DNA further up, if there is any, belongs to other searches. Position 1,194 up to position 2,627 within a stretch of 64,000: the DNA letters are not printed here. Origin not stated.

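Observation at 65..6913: Three radical-SAM/SPASM-like enzymes embedded in a glycosyltransferase-epimerase cluster, with no precursor peptide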

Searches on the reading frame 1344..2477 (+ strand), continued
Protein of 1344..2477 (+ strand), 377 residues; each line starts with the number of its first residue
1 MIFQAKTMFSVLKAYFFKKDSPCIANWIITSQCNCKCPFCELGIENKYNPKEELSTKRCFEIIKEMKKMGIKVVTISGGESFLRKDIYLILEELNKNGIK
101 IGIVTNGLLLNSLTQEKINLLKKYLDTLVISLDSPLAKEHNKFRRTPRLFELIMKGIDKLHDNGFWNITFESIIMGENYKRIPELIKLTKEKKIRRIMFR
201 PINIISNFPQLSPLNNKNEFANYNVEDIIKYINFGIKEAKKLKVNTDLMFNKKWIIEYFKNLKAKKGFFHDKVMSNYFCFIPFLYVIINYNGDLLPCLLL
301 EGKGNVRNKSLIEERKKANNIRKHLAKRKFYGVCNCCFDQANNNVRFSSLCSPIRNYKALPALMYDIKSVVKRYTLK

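Call 66: search_protein_families(library=ncbifam, proteins=[L001:5126-6571:+, L001:8892-10004:+], max_evalue=1e-8)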
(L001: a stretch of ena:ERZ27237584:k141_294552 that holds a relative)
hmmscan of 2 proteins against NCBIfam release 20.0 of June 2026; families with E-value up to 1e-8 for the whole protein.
L001:5126-6571:+ (481 aa): 22 families
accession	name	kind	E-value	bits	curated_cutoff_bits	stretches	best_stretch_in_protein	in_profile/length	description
TIGR03471.1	HpnJ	equivalog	2.5e-86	290.4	577.6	1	1-469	1-462/472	hopanoid biosynthesis associated radical SAM protein HpnJ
TIGR02026.1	BchE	equivalog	2.1e-59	201.7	481.35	1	3-445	2-432/497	magnesium-protoporphyrin IX monomethyl ester anaerobic oxidative cyclase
NF050148.1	rSAM_ApyD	equivalog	9.1e-50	169.7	750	1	65-395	64-393/645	RiPP biosynthesis radical SAM protein ApyD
TIGR04072.2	rSAM_ladder_B12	equivalog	4.9e-40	137.5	360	1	34-401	17-378/443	lipid biosynthesis B12-binding/radical SAM protein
TIGR04479.1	bcpD_PhpK_rSAM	subfamily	1.2e-38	132.8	600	1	37-384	74-420/504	PhpK family radical SAM P-methyltransferase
TIGR04014.1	B12_SAM_MJ_0865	equivalog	1.8e-35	122.6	360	1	63-398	29-361/434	methyl-coenzyme M reductase glutamine C-methyltransferase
NF038361.1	rSAM_Sden_1168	equivalog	6.9e-35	120.6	575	1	35-401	85-479/560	Sden_1168 family B12-binding radical SAM P-methyltransferase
TIGR04385.1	B12_rSAM_cofa1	equivalog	1.5e-34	119.9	450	1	32-369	17-360/438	B12 lower ligand biosynthesis radical SAM protein BzaD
TIGR04367.1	HpnR_B12_rSAM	equivalog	2.8e-33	115.2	650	1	35-394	22-372/490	hopanoid C-3 methylase HpnR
TIGR04295.1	B12_rSAM_oligo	hypoth_equivalog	1.8e-32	112.6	400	1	31-394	21-383/422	TIGR04295 family B12-binding domain-containing radical SAM protein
NF033070.1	rSAM_AprD4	equivalog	4.3e-30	105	500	1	174-404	167-399/456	AprD4 family radical SAM diol-dehydratase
TIGR03975.1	rSAM_ocin_1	subfamily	5.2e-25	88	281.85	1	55-367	109-424/606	RiPP maturation radical SAM C-methyltransferase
TIGR04013.1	B12_SAM_MJ_1487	hypoth_equivalog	1.7e-23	83.1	251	1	60-244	27-191/382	TIGR04013 family B12-binding domain/radical SAM domain-containing protein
NF040542.1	rSAM_RCCLKC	equivalog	1.2e-22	80.7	450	1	36-369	14-346/423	arsinothricin biosynthesis radical SAM protein ArsL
NF033712.0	B12_rSAM_KedN5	subfamily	9.3e-19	67.1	700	1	103-277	91-266/624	KedN5 family methylcobalamin-dependent radical SAM C-methyltransferase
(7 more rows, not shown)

L001:8892-10004:+ (370 aa): 10 families
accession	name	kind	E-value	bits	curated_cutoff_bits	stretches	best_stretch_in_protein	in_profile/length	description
NF052623.1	Npun_F2552_fam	equivalog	1.5e-53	182.2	500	1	29-258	36-264/314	Npun_F2552 family protein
NF038196.1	ferrodoxin_EFR1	subfamily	8.3e-15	55.5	75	1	283-355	162-234/242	EFR1 family ferrodoxin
NF045874.1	Vhu_polyferre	exception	6.2e-12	44.9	600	1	289-353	113-177/381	F420-non-reducing hydrogenase associated-polyferredoxin VhuB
TIGR02700.1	flavo_MJ0208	hypoth_equivalog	1.1e-10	41.3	251.35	1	301-356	145-200/234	dihydromethanopterin reductase (acceptor)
NF058577.1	FdxA_fam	equivalog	1.5e-10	41.1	65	1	302-349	5-52/52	4Fe-4S ferredoxin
NF004541.0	PRK05888.2-2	equivalog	1.8e-10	40.9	217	1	302-354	59-115/168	NADH-quinone oxidoreductase subunit NuoI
TIGR02179.1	PorD_KorD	subfamily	4e-10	39.7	60.05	1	297-353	18-75/78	2-oxoacid:acceptor oxidoreductase, delta subunit, pyruvate/2-ketoisovalerate family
NF009053.0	PRK12387.1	subfamily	2.6e-09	37.1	204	1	293-356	27-96/180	formate hydrogenlyase complex iron-sulfur subunit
NF006221.0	PRK08348.1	subfamily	2.6e-09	36.9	124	1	300-357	40-99/136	NADH-plastoquinone oxidoreductase subunit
NF040684.1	PorD_Arch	equivalog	4.4e-09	36.3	120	1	298-353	26-82/85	pyruvate synthase subunit PorD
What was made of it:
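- The B12-rSAMs best match HpnJ over the full length (283-290 bits) (call 66). B12-rSAMs in related archaeal loci best match HpnJ over the full length (call 66).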

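Call 70: find_encoding_contigs(protein=P0008, flank=10000, max_places=1)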
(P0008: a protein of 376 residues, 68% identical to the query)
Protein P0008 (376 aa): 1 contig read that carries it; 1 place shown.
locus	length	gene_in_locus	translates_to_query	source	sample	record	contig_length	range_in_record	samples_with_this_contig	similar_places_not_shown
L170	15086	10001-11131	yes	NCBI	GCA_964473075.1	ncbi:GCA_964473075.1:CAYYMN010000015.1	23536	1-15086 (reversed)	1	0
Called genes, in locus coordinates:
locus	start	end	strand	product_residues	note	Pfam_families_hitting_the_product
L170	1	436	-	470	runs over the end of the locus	PF02310:B12-binding, PF04055:Radical_SAM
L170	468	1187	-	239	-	PF00535:Glycos_transf_2 (weak)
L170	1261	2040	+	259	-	PF01209:Ubie_methyltran, PF02353:CMAS, PF08003:Methyltransf_9 (weak), PF13489:Methyltransf_23, PF13847:Methyltransf_31, PF08241:Methyltransf_11, PF08242:Methyltransf_12, PF13649:Methyltransf_25, +2 more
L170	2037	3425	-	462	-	PF02310:B12-binding, PF04055:Radical_SAM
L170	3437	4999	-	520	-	PF25840:Ulvan_lyase_N (faint)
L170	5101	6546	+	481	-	PF02310:B12-binding, PF04055:Radical_SAM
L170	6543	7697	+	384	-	PF13439:Glyco_transf_4, PF00534:Glycos_transf_1, PF13692:Glyco_trans_1_4, PF13524:Glyco_trans_1_2 (weak)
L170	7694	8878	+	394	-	PF04055:Radical_SAM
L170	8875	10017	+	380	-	PF04015:DUF362, PF00037:Fer4 (faint), PF13237:Fer4_10 (weak), PF14697:Fer4_21 (weak)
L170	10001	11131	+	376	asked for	PF13353:Fer4_12, PF04055:Radical_SAM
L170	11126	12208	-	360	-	PF04015:DUF362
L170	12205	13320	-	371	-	PF13439:Glyco_transf_4 (weak), PF00534:Glycos_transf_1, PF13692:Glyco_trans_1_4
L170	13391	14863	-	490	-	PF02310:B12-binding, PF04055:Radical_SAM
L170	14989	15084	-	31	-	?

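Call 79: predict_structure(alignment_id=A1)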
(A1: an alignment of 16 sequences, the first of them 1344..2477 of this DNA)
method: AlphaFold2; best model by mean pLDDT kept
length: 377 residues; sequences in the alignment: 16
mean_pLDDT: 91.6   pTM: 0.91
mean pLDDT of the five models: 91.6, 91.4, 89.6, 89.5, 87.9
residues with pLDDT >= 90: 273; 70-90: 93; 50-70: 11; < 50: 0
segments of 3 or more residues with pLDDT < 50: none
pLDDT, mean of each block of 10 residues (from residue 1): 78 95 95 84 70 94 97 92 95 98 96 97 97 97 94 98 97 94 98 97 82 76 91 98 96 92 82 90 95 92 95 97 94 86 89 89 91 81
secondary structure, 60 per line:
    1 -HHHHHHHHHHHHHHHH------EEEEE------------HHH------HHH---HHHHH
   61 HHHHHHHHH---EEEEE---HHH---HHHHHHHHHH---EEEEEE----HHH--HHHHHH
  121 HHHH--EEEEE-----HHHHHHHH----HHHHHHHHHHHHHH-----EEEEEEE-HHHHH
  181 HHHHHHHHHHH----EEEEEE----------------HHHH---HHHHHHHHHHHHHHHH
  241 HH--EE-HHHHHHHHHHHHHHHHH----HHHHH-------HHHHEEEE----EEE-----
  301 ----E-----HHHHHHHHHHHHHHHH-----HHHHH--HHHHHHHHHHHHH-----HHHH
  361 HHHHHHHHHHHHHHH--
elements in order: H2-17 E24-28 H56-69 E73-77 H87-96 E100-105 H115-124 E127-131 H137-144 H149-162 E168-174 H176-191 E196-201 H218-221 H225-242 H248-264 H269-273 H281-284 E285-288 E293-295 H311-326 H332-336 H339-351 H357-375
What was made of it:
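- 1344..2477 (+): rSAM1: radical SAM enzyme with a one-cluster twitch-like C-terminal module. Its family is narrow and mostly from Woesearchaeota-type archaea. AF2 pLDDT 91.6 (call 79).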

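Call 88: search_solved_structures(query=A1, max_evalue=0.000001, show_alignments=3)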
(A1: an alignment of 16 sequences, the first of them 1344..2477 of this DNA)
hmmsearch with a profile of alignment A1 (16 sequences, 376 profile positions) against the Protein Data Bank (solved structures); distinct sequences matched with E-value up to 0.000001: 23.
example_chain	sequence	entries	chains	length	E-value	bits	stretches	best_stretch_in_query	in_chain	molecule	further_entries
7vob_C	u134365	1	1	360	1e-20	77.1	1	27-197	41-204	Cytosylglucuronate decarboxylase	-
7voc_C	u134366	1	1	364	1.1e-20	77.1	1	27-197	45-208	Cytosylglucuronate decarboxylase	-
6efn_A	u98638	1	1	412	1.6e-18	69.9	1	23-192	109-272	Sporulation killing factor maturation protein SkfB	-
2fb2_A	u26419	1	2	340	1.1e-17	67.2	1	25-204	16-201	Molybdenum cofactor biosynthesis protein A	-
1tv7_A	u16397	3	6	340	2.5e-17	66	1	26-203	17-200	Molybdenum cofactor biosynthesis protein A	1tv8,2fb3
6c8v_A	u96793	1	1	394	3.8e-13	52.2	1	26-197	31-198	Coenzyme PQQ synthesis protein E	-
7tol_A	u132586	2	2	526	1.9e-12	49.9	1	19-206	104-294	glycerol dibiphytanyl glycerol tetraether - macrocyclic archaeol synthase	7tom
5v1q_A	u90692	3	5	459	3.4e-12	49.1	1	20-314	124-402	Radical SAM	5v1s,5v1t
7n7h_A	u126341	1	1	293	1.2e-10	44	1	22-159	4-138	VIPERIN-LIKE ENZYME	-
8ai6_A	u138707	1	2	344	1.4e-10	43.8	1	14-144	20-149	Putative peptide biosynthesis protein YydG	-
8ai3_A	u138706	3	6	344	1.4e-10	43.8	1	14-144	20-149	Putative peptide biosynthesis protein YydG | Radical SAM core domain-containing protein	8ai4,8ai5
8ai1_A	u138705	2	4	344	1.5e-10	43.7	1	14-144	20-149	Putative peptide biosynthesis protein YydG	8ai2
9dfn_A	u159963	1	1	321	4.4e-10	42.2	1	20-180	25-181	Radical SAM core domain-containing protein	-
9dfu_A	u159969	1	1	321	5.3e-10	41.9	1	20-180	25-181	Radical SAM core domain-containing protein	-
5vsl_A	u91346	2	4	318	1.6e-09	40.3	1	18-143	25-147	Radical S-adenosyl methionine domain-containing protein 2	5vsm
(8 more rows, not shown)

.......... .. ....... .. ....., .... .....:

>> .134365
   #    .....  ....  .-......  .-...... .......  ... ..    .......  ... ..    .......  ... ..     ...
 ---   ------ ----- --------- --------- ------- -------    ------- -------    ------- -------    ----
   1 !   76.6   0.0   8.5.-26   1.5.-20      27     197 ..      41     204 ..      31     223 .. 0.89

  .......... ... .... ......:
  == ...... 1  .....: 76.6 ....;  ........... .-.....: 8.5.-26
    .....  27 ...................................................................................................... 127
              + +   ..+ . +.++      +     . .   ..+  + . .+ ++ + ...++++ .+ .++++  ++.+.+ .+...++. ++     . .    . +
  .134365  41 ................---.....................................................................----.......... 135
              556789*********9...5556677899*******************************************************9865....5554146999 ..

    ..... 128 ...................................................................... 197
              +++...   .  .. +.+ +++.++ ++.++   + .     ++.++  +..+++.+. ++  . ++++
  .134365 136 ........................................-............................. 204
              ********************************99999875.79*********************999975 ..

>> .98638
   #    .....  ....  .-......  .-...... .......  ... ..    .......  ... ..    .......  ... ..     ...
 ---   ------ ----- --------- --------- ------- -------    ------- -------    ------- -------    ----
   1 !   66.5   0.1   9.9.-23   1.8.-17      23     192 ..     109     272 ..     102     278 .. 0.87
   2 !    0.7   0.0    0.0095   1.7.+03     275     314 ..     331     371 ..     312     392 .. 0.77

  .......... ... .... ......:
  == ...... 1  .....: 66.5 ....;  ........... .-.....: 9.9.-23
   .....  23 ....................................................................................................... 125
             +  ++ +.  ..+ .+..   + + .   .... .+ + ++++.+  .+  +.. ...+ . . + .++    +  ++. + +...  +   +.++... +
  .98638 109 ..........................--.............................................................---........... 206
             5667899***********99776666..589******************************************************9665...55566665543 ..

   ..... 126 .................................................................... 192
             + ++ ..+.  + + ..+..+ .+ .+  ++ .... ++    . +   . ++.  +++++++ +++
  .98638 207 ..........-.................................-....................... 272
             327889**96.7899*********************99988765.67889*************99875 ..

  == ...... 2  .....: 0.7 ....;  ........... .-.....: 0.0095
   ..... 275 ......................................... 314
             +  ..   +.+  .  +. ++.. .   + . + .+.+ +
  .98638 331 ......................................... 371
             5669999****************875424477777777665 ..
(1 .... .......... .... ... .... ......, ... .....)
